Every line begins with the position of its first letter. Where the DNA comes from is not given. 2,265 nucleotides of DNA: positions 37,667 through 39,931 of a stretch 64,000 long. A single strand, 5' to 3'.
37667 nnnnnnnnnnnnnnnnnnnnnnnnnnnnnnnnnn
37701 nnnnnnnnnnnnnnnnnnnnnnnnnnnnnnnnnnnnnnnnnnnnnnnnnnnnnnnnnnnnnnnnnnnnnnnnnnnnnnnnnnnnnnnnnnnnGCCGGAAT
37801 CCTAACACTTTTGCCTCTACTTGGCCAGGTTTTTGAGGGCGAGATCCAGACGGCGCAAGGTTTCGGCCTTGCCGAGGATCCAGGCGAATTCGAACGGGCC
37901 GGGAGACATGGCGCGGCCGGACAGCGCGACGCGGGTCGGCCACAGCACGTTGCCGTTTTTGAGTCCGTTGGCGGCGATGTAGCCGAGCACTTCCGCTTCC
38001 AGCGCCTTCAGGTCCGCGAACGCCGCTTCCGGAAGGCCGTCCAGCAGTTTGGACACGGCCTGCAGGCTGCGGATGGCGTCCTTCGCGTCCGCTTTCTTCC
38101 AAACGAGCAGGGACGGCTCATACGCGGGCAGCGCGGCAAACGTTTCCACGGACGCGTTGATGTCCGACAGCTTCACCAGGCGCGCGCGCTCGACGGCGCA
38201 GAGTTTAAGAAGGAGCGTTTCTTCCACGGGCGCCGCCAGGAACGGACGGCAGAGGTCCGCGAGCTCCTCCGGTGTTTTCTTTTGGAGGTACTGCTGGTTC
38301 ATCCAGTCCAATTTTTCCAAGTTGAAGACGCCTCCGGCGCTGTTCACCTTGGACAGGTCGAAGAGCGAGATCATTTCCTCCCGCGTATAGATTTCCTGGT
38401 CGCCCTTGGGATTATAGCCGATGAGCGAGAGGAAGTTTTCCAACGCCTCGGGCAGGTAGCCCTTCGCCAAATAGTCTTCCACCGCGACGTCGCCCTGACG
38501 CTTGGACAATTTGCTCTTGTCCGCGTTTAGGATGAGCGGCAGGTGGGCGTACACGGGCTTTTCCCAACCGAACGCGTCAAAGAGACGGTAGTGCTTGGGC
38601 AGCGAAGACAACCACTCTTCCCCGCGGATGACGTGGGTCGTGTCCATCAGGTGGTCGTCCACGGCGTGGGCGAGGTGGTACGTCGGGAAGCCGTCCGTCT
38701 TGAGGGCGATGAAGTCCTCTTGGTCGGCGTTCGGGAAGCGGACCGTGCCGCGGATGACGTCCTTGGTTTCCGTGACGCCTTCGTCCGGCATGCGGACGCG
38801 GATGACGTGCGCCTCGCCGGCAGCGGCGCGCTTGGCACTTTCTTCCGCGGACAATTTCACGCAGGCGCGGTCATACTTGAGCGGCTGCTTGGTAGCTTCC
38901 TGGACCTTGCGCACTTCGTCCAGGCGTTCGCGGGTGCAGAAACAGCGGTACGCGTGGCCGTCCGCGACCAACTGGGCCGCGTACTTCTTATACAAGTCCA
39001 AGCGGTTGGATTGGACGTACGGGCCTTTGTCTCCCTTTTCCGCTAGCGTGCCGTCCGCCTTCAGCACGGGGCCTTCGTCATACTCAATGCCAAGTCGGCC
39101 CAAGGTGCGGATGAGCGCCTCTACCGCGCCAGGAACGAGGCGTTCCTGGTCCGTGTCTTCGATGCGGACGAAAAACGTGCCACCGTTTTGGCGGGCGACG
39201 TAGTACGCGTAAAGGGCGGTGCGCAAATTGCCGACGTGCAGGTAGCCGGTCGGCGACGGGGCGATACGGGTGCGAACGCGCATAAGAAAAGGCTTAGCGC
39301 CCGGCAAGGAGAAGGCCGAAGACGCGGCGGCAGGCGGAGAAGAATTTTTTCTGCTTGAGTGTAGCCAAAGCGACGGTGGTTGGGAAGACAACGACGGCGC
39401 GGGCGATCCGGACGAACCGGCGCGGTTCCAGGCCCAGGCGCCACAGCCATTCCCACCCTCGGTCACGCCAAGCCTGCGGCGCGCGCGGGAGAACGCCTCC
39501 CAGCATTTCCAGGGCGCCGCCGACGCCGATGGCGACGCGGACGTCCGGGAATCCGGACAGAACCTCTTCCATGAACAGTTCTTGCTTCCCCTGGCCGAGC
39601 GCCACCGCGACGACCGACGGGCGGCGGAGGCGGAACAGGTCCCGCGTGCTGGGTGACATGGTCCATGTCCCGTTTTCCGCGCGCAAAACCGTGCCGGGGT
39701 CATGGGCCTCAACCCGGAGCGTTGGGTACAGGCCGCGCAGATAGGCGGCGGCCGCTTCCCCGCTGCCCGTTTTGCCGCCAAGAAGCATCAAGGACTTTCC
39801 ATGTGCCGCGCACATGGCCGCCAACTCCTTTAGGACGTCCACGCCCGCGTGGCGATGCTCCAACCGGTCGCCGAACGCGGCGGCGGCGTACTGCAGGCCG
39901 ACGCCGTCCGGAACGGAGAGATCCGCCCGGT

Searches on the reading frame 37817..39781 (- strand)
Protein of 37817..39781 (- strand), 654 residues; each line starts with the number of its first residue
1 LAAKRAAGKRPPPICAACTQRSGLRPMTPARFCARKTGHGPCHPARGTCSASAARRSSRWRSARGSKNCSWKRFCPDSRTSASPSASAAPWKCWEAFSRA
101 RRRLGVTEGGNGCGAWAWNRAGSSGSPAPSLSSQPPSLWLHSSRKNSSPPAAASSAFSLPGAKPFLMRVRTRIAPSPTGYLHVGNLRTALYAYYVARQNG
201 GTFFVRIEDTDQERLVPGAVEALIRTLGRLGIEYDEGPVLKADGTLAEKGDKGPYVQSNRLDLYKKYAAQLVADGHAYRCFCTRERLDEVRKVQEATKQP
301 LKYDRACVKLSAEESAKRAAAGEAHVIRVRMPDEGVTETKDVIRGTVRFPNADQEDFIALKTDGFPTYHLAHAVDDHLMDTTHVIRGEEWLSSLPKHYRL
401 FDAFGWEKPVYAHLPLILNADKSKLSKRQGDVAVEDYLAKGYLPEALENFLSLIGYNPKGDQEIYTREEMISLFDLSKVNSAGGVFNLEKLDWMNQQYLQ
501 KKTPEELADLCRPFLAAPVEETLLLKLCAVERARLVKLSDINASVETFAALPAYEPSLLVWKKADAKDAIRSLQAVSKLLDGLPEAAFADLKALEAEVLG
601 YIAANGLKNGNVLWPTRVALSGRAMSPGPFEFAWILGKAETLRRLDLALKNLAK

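Call 21: search_protein_families(library=pfam, proteins=[window:37817-39781:-], max_evalue=0.001)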
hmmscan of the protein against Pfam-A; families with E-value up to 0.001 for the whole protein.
window:37817-39781:- (654 aa): 2 families
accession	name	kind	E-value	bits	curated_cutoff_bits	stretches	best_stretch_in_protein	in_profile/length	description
PF00749.27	tRNA-synt_1c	-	6.7e-101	337.7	23.4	1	169-493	2-314/314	tRNA synthetases class I (E and Q), catalytic domain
PF19269.4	Anticodon_2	-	4.5e-24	85.9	23.6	1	506-648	1-140/141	Anticodon binding domain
